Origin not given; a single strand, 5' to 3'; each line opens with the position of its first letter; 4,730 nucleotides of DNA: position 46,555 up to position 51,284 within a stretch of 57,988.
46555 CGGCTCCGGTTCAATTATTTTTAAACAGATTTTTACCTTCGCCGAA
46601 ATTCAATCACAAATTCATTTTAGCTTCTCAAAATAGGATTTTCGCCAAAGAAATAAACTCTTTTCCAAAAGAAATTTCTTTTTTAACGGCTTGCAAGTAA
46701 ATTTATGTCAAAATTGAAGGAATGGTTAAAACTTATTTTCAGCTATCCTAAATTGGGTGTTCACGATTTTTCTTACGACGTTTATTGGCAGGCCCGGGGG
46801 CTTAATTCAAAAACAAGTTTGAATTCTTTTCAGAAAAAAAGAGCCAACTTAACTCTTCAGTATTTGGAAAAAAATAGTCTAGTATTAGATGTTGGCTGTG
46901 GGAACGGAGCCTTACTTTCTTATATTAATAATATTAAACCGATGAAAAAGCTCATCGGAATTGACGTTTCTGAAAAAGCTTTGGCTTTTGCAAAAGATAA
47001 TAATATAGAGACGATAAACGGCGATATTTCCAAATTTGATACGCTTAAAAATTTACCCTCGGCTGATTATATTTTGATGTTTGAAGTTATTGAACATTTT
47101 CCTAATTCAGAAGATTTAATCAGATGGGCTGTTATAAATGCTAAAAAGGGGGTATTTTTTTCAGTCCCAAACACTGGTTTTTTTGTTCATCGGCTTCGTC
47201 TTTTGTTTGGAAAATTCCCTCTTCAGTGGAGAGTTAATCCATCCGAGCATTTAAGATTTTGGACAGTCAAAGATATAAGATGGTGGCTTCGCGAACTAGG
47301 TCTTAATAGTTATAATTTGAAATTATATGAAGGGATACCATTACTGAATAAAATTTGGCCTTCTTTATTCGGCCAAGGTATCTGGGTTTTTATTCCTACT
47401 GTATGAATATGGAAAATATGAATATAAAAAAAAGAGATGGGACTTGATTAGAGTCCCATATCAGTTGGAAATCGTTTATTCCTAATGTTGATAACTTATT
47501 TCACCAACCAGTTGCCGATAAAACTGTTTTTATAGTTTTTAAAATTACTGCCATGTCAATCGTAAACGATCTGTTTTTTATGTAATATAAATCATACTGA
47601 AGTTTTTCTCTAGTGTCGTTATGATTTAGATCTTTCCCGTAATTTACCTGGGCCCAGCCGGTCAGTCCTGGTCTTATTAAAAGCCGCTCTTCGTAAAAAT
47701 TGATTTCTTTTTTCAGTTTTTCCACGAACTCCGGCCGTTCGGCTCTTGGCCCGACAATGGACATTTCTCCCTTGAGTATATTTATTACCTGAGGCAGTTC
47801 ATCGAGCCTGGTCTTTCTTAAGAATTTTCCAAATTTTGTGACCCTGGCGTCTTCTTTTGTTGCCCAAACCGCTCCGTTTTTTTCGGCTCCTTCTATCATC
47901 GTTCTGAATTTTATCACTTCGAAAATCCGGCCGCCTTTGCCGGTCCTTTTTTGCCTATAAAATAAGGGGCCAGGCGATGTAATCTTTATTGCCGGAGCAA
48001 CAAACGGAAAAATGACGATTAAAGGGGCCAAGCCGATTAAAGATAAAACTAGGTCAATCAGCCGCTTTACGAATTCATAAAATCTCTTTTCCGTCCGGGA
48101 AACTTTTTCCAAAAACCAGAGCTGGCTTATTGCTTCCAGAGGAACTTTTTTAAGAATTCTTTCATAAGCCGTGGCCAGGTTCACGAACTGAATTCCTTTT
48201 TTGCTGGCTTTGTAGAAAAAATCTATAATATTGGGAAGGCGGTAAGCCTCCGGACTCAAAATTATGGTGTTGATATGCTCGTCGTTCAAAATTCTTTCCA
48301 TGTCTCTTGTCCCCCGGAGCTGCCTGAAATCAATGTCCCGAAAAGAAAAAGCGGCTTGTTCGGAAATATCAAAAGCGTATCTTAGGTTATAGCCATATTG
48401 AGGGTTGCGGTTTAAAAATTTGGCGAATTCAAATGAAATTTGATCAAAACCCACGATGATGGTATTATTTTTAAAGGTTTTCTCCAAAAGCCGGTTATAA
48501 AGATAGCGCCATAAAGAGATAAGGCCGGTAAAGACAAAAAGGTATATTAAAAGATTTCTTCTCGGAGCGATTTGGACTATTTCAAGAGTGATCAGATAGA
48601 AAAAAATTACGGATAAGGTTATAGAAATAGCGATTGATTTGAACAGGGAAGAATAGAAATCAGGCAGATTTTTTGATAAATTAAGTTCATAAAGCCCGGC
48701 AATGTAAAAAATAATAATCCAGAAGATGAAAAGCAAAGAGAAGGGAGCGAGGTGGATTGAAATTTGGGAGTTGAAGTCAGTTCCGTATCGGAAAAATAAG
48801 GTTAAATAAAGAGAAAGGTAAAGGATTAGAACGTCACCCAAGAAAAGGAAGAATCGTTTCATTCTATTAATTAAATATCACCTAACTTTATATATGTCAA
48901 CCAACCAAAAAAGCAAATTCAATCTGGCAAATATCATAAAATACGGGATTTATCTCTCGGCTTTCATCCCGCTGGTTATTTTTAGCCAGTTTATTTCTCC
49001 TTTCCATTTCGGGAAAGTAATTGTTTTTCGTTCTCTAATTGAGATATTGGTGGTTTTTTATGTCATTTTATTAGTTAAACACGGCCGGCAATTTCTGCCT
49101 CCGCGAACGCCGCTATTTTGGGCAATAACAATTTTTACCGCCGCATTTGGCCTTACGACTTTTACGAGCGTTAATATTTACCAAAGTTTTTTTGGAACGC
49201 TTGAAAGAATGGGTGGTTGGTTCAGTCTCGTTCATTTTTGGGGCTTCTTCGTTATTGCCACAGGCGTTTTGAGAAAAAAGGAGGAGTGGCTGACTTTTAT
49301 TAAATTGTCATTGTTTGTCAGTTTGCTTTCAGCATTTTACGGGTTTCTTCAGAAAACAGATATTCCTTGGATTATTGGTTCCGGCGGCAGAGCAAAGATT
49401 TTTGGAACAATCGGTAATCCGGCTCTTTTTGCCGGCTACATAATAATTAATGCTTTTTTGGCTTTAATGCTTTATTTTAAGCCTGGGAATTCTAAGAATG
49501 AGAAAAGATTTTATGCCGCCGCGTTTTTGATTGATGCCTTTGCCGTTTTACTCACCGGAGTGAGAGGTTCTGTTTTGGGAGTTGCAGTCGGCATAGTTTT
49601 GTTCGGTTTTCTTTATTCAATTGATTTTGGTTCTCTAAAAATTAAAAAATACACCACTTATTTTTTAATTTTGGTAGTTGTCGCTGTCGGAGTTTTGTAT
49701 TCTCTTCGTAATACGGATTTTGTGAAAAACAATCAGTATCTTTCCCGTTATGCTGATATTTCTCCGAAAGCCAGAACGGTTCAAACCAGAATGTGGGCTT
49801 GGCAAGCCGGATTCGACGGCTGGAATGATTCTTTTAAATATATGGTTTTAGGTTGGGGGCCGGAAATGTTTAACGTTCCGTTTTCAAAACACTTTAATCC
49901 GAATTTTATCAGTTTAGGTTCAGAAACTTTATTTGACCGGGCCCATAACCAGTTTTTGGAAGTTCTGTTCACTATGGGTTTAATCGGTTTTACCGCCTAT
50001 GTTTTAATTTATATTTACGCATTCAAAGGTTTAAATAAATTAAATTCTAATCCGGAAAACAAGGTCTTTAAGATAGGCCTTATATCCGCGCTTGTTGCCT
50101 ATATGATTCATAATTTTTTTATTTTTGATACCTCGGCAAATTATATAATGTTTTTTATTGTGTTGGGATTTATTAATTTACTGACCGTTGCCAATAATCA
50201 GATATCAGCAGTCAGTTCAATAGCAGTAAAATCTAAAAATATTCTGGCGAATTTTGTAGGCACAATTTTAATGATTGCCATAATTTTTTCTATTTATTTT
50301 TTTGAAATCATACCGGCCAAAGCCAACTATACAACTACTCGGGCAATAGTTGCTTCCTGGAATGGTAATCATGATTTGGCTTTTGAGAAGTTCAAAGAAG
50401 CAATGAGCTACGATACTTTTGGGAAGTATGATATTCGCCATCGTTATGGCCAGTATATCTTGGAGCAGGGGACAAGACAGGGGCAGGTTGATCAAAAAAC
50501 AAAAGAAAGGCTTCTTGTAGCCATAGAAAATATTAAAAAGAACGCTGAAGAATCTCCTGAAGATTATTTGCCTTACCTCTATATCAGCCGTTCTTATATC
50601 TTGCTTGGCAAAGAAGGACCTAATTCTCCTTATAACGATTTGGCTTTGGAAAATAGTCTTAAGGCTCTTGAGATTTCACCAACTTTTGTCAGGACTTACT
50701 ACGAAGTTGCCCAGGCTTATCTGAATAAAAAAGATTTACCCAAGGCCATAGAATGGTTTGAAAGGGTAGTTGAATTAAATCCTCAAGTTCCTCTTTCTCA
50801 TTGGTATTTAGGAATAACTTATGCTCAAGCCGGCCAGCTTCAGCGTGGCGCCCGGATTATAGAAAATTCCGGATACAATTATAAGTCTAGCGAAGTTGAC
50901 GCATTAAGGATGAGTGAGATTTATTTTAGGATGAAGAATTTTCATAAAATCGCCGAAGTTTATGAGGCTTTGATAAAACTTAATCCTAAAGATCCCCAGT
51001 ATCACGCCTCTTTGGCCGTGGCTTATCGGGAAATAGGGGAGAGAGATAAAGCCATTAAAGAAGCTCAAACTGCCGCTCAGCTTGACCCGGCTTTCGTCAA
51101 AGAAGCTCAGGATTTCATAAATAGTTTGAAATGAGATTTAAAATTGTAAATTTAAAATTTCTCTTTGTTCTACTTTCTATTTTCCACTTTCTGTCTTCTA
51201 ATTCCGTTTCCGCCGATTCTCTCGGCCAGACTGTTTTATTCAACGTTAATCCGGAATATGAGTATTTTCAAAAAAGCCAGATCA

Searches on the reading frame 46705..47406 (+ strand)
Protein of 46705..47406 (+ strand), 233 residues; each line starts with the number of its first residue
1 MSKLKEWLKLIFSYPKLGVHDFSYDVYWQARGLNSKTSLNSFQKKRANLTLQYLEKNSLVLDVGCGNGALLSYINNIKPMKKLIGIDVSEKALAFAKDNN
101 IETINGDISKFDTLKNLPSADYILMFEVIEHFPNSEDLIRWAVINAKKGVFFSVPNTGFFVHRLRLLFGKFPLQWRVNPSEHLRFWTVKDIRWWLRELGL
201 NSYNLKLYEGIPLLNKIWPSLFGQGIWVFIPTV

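Call 14: search_protein_families(library=pfam, proteins=[window:46705-47406:+], max_evalue=0.001)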
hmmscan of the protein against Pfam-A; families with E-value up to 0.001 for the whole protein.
window:46705-47406:+ (233 aa): 12 families
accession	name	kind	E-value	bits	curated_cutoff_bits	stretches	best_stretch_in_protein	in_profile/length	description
PF13489.12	Methyltransf_23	-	3.4e-18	66.3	27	1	50-201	16-160/164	Methyltransferase domain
PF13847.12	Methyltransf_31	-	1.9e-13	50.8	27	1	55-153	2-108/145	Methyltransferase domain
PF08242.18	Methyltransf_12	-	2.1e-11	44.8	30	1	61-140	1-86/98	Methyltransferase domain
PF13649.12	Methyltransf_25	-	2.5e-11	44.6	27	1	60-136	1-81/97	Methyltransferase domain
PF08241.18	Methyltransf_11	-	7.3e-11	43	21.2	1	61-140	1-81/95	Methyltransferase domain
PF07021.18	MetW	-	9.2e-11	42.2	21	1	50-172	7-128/193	Methionine biosynthesis protein MetW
PF05175.20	MTS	-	3.4e-07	30.5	23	1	48-124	21-103/170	Methyltransferase small domain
PF01728.25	FtsJ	-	3.4e-06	27.6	24.1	1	52-120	17-92/181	FtsJ-like methyltransferase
PF00891.24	Methyltransf_2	-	6.8e-06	26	22.3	1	46-130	52-138/210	O-methyltransferase domain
PF02390.23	Methyltransf_4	-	8.9e-05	22.5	24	1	57-98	2-43/173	Putative methyltransferase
PF23525.1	Methyltransf_36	-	0.0002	21.1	27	0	55-115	39-117/268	AprA MT2-like domain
PF12847.13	Methyltransf_18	-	0.00096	19.6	27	0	45-99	3-57/151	Methyltransferase domain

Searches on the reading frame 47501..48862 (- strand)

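Call 14: search_protein_families(library=pfam, proteins=[window:47501-48862:-], max_evalue=0.001)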
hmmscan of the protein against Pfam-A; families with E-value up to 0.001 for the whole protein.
window:47501-48862:- (453 aa): 2 families
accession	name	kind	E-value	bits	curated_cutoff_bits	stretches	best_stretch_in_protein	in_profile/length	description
PF02397.22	Bac_transf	-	1.3e-67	227.3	27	1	266-448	1-178/179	Bacterial sugar transferase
PF13727.12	CoA_binding_3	-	0.00011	22.7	25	1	55-202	3-147/175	CoA-binding domain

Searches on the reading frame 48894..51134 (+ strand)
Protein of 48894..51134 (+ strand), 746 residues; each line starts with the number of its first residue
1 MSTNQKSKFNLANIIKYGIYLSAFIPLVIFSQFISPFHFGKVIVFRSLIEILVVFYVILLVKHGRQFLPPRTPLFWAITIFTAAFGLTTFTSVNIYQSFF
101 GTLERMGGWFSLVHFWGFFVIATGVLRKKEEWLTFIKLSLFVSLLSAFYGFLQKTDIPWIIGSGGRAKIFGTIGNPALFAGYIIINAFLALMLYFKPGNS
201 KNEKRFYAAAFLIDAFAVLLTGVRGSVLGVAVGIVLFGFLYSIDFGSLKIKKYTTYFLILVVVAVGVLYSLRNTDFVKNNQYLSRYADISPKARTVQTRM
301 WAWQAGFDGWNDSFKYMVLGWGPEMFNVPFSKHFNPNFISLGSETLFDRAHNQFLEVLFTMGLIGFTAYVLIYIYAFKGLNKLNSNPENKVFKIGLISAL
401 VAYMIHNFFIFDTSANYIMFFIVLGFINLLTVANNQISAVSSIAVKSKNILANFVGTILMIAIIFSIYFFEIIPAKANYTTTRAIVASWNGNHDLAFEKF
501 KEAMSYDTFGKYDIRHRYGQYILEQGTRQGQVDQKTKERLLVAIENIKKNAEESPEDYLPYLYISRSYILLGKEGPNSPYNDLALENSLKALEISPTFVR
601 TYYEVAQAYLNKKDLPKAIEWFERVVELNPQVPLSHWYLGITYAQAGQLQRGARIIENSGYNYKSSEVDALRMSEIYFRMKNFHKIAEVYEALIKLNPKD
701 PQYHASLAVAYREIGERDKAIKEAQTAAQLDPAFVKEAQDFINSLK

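Call 14: search_protein_families(library=pfam, proteins=[window:48894-51134:+], max_evalue=0.001)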
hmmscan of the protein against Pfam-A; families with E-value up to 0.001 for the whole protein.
window:48894-51134:+ (746 aa): 15 families
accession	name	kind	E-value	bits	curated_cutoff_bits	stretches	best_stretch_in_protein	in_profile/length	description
PF04932.20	Wzy_C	-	3.8e-19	69.4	31.7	1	209-370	1-149/149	O-Antigen ligase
PF07719.23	TPR_2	-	8.3e-18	63.4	27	1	600-631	2-33/34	Tetratricopeptide repeat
PF13414.12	TPR_11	-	4.3e-15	55.5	26.8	1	607-647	2-42/42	TPR repeat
PF13431.12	TPR_17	-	4.4e-14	51.9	24.4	1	589-620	3-34/34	Tetratricopeptide repeat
PF13181.12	TPR_8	-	7.5e-14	51.1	25.7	1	600-631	2-33/34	Tetratricopeptide repeat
PF13428.12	TPR_14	-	1.3e-10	41.3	23.5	0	671-708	5-42/44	Tetratricopeptide repeat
PF00515.34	TPR_1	-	1.4e-10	40.9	27.8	1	600-631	2-33/34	Tetratricopeptide repeat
PF13432.12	TPR_16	-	5.7e-10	39.9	32.7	0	687-732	17-62/65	Tetratricopeptide repeat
PF14559.12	TPR_19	-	4.1e-09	37.1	25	0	590-631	16-57/68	Tetratricopeptide repeat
PF13371.12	TPR_9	-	5.8e-08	33.1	35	0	607-654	3-50/73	Tetratricopeptide repeat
PF13424.12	TPR_12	-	1.4e-07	32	30.1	0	600-650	4-55/77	Tetratricopeptide repeat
PF13174.12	TPR_6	-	1.4e-05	25.9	26.3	0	671-699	4-32/33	Tetratricopeptide repeat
PF12569.14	NatA_aux_su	-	9.2e-05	22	33.3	0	673-718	44-88/515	N-terminal acetyltransferase A, auxiliary subunit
PF13176.12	TPR_7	-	0.00016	21.9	27.9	0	705-722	3-20/36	Tetratricopeptide repeat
PF12895.13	ANAPC3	-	0.00036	21.2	27.2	0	601-657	25-80/82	Anaphase-promoting complex, cyclosome, subunit 3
